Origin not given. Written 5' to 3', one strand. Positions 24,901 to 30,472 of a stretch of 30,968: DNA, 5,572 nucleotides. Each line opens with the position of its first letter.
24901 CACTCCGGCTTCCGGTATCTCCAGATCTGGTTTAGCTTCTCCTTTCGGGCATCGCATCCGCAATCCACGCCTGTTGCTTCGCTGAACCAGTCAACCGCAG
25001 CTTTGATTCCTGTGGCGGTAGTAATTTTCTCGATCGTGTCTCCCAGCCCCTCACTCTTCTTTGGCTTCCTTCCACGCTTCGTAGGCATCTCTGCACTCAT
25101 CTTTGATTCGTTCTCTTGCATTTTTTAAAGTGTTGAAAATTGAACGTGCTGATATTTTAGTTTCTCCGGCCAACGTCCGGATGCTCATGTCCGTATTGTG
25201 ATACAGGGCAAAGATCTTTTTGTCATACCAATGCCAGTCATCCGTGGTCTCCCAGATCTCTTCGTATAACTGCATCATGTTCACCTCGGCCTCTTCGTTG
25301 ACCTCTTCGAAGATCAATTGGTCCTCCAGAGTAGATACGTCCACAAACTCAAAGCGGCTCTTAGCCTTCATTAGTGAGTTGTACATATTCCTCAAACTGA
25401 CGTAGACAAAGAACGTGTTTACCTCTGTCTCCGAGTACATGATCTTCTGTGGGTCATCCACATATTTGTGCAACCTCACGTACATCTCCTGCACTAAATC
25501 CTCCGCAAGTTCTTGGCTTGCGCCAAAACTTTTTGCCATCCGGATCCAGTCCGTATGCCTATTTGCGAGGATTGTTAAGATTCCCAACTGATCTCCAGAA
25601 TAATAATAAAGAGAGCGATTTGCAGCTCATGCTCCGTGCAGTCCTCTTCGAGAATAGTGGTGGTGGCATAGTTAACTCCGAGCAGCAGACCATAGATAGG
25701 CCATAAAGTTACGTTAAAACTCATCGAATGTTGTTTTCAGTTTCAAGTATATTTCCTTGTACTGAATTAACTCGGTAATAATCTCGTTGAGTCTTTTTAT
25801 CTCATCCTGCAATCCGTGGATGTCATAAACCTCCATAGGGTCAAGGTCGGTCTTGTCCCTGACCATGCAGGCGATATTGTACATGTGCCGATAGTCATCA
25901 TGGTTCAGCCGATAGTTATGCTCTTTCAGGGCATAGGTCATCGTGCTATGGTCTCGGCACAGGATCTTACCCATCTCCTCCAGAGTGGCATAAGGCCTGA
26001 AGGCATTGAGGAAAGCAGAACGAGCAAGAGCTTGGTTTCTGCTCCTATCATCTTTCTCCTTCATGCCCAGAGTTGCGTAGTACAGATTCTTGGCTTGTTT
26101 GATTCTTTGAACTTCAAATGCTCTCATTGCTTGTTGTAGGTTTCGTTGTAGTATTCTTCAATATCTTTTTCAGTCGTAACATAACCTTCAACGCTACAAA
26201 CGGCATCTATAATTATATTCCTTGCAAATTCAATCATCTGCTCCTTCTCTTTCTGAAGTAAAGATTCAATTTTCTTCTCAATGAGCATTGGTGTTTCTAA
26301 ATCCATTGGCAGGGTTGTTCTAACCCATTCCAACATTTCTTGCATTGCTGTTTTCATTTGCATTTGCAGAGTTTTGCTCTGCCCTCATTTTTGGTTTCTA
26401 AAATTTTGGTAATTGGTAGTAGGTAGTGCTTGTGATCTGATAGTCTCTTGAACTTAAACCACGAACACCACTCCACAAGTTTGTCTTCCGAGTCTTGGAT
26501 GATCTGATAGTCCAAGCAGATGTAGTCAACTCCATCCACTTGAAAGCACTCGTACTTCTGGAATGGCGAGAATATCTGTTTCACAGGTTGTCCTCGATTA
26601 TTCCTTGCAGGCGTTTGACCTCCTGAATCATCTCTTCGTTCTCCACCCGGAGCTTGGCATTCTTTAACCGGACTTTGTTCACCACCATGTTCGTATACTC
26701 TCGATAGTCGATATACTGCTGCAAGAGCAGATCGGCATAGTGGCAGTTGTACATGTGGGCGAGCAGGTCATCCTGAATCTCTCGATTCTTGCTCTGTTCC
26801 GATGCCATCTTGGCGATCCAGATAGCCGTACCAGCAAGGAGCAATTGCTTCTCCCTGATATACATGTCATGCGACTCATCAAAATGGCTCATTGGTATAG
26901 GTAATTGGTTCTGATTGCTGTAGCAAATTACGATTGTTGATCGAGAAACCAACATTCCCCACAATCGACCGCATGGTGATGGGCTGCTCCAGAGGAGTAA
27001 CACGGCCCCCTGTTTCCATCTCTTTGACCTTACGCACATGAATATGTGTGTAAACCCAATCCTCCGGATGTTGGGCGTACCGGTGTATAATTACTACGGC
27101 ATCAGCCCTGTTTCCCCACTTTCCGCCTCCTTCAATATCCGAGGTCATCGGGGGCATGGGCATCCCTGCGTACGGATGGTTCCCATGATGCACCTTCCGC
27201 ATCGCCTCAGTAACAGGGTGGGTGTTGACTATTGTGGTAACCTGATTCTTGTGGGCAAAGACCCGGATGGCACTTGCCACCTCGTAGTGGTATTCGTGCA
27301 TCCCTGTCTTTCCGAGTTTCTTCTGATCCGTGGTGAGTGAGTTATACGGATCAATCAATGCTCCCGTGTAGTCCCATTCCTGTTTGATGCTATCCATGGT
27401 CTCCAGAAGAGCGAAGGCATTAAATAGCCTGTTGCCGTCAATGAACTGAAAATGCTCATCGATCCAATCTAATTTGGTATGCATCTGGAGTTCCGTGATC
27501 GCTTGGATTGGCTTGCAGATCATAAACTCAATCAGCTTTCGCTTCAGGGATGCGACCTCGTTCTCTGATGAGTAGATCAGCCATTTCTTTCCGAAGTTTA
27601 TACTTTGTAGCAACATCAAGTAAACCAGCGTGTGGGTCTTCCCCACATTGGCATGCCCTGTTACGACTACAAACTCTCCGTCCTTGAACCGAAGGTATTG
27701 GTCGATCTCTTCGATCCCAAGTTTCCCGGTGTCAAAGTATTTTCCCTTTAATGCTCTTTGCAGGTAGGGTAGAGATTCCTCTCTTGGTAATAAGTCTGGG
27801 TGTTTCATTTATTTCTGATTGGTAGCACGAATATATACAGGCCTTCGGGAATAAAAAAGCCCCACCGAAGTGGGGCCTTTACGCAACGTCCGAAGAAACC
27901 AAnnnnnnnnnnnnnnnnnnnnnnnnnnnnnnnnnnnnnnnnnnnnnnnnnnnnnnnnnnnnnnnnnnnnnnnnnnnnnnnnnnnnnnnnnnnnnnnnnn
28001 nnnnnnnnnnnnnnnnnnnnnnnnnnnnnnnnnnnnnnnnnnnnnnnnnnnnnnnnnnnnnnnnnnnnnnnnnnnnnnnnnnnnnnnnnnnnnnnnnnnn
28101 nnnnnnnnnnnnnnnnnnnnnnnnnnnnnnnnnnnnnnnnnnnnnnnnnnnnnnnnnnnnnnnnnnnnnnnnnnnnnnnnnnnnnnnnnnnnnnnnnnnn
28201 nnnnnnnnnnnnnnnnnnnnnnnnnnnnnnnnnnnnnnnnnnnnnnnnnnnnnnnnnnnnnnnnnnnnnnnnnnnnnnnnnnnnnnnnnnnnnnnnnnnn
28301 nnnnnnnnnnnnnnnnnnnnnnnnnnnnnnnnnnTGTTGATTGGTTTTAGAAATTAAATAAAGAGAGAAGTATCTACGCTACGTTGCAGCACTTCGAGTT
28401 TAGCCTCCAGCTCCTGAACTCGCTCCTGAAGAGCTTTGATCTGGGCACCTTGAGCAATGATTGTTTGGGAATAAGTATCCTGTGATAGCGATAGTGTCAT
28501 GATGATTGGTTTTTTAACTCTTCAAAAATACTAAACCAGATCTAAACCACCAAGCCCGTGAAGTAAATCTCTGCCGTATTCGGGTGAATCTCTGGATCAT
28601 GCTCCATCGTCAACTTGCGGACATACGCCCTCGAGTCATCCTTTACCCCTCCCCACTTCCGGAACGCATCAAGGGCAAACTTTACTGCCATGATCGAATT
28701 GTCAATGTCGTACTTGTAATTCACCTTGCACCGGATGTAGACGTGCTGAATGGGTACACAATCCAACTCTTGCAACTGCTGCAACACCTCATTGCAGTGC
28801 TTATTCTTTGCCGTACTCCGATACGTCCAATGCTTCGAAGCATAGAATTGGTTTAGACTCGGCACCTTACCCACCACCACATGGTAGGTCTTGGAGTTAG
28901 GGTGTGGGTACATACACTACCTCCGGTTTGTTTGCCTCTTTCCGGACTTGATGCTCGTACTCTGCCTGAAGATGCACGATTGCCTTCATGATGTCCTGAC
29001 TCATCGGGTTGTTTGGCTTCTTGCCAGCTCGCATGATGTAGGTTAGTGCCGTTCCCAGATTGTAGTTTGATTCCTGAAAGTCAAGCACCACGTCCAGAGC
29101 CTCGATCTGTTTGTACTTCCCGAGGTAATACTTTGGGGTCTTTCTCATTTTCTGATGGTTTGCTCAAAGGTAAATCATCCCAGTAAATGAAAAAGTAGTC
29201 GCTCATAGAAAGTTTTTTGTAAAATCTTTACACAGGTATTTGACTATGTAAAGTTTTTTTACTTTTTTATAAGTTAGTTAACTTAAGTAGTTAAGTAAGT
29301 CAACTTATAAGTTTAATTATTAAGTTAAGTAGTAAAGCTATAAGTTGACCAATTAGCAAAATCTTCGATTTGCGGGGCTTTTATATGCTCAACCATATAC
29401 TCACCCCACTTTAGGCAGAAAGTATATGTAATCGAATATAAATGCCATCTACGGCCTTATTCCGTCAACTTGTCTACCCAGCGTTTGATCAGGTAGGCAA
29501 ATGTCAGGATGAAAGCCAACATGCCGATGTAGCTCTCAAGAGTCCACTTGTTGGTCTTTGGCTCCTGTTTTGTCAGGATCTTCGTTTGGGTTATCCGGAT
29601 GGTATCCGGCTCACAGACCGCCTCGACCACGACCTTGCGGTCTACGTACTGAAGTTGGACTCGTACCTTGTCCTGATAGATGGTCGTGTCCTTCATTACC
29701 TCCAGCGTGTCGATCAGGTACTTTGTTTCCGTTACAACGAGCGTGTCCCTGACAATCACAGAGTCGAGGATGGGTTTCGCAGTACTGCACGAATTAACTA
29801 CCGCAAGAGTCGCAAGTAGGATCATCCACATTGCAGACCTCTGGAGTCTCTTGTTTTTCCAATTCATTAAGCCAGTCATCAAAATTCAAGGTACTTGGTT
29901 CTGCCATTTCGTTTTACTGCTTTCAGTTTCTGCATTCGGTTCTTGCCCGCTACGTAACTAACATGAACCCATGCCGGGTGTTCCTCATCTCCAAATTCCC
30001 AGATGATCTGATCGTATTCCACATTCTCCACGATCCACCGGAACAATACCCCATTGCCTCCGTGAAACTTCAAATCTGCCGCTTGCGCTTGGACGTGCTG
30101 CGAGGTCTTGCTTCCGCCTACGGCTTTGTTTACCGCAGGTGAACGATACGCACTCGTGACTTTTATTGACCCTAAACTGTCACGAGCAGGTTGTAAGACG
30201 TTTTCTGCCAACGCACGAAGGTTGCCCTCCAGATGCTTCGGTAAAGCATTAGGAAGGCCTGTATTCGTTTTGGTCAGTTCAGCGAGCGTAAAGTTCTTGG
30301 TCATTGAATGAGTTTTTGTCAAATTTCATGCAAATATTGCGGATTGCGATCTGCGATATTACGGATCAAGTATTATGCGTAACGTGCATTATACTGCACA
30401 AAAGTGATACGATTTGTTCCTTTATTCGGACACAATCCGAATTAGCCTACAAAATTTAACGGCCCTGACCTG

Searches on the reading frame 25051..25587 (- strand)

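Call 6: search_protein_families(library=pfam, proteins=[window:25051-25587:-], max_evalue=0.05)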
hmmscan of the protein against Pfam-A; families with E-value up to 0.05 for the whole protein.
window:25051-25587:- (178 aa): 4 families
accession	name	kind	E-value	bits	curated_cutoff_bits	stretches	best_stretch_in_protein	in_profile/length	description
PF04542.20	Sigma70_r2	-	7.5e-05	22.9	24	1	15-48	10-45/71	Sigma-70 region 2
PF04297.20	UPF0122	-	0.00025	21.7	22.7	0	123-160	23-60/101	Putative helix-turn-helix protein, YlxM / p13 like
PF18799.6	LPD5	-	0.0051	17.5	27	1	86-177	20-113/144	Large polyvalent protein-associated domain 5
PF02273.21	Acyl_transf_2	-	0.04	13.6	20.3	0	52-116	120-185/294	Acyl transferase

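Call 7: search_protein_families(library=phrogs, proteins=[window:25051-25587:-], max_evalue=0.001)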
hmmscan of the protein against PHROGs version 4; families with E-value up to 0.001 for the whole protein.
window:25051-25587:- (178 aa): 2 families
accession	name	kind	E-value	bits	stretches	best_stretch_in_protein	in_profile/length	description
phrog_1740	-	transcription regulation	5.4e-05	22.9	1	23-164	78-215/567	RNA polymerase sigma factor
phrog_31712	-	unknown function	0.00022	22.2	1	6-176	7-155/159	-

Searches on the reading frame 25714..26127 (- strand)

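Call 6: search_protein_families(library=pfam, proteins=[window:25714-26127:-], max_evalue=0.05)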
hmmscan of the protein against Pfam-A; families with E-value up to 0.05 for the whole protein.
window:25714-26127:- (137 aa): 1 family
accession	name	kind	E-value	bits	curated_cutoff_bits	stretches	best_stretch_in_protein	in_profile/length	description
PF08299.17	Bac_DnaA_C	-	0.0024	18.3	31.5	1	27-68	23-67/69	Bacterial dnaA protein helix-turn-helix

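Call 7: search_protein_families(library=phrogs, proteins=[window:25714-26127:-], max_evalue=0.001)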
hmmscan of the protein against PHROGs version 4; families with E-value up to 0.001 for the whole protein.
window:25714-26127:- (137 aa): 0 families

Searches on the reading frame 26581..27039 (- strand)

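Call 6: search_protein_families(library=pfam, proteins=[window:26581-27039:-], max_evalue=0.05)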
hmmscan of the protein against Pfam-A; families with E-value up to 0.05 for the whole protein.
window:26581-27039:- (152 aa): 0 families

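Call 7: search_protein_families(library=phrogs, proteins=[window:26581-27039:-], max_evalue=0.001)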
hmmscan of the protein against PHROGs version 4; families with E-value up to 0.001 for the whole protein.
window:26581-27039:- (152 aa): 1 family
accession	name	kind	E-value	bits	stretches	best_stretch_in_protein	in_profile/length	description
phrog_3671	-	unknown function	0.00062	20.9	1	58-146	7-71/87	-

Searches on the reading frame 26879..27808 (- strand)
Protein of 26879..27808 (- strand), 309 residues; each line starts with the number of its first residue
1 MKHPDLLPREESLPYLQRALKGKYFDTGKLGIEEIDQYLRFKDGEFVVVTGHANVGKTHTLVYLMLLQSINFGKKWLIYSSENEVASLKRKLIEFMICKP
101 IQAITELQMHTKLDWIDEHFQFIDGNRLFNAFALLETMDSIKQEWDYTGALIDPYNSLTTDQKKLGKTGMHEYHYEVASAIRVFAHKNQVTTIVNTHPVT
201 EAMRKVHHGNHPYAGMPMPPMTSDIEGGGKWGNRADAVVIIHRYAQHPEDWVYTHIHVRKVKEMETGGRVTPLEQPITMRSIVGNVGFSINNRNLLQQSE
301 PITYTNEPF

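Call 6: search_protein_families(library=pfam, proteins=[window:26879-27808:-], max_evalue=0.05)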
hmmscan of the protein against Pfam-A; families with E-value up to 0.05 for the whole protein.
window:26879-27808:- (309 aa): 2 families
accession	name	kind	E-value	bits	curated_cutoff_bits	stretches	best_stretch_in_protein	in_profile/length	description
PF03796.21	DnaB_C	-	4.5e-05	23.4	27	1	31-262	5-235/255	DnaB-like helicase C terminal domain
PF06745.19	ATPase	-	0.00046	20.1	26.6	1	29-193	2-159/231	KaiC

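Call 7: search_protein_families(library=phrogs, proteins=[window:26879-27808:-], max_evalue=0.001)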
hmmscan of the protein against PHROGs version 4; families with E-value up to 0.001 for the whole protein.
window:26879-27808:- (309 aa): 4 families
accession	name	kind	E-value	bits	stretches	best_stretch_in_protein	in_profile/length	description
phrog_18375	-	DNA, RNA and nucleotide metabolism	2.1e-41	143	1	32-280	363-608/644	DNA primase/helicase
phrog_5482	-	unknown function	1.1e-16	61.5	1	20-248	27-253/341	-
phrog_239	-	DNA, RNA and nucleotide metabolism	1.8e-12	48.1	1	32-263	345-576/801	DNA primase/helicase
phrog_19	-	DNA, RNA and nucleotide metabolism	8.1e-11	42.5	1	17-268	323-565/621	DnaB-like replicative helicase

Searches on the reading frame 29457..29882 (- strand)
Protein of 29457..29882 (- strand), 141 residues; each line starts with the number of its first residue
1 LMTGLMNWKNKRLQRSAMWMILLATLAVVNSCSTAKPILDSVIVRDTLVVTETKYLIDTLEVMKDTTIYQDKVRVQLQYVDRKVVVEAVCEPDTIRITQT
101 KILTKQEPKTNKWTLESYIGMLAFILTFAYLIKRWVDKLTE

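Call 6: search_protein_families(library=pfam, proteins=[window:29457-29882:-], max_evalue=0.05)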
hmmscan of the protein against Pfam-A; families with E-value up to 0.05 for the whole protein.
window:29457-29882:- (141 aa): 1 family
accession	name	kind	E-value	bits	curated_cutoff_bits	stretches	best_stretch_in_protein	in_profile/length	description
PF19860.4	DUF6334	-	0.037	14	25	1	73-121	29-78/125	Family of unknown function (DUF6334)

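Call 7: search_protein_families(library=phrogs, proteins=[window:29457-29882:-], max_evalue=0.001)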
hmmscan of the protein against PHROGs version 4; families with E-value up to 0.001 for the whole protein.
window:29457-29882:- (141 aa): 0 families

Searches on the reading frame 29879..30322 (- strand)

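Call 57: search_protein_families(library=pfam, proteins=[window:29879-30322:-], max_evalue=0.05)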
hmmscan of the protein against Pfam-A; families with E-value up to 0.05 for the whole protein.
window:29879-30322:- (147 aa): 3 families
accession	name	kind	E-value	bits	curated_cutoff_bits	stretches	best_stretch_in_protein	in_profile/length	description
PF08291.16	Peptidase_M15_3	-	9.3e-18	64.8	23.2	1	10-122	2-108/108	Peptidase M15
PF05951.18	Peptidase_M15_2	-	0.00022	21.4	27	1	45-89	66-115/153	Bacterial protein of unknown function (DUF882)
PF05383.23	La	-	0.026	14.8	37.1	1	99-134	12-47/59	La domain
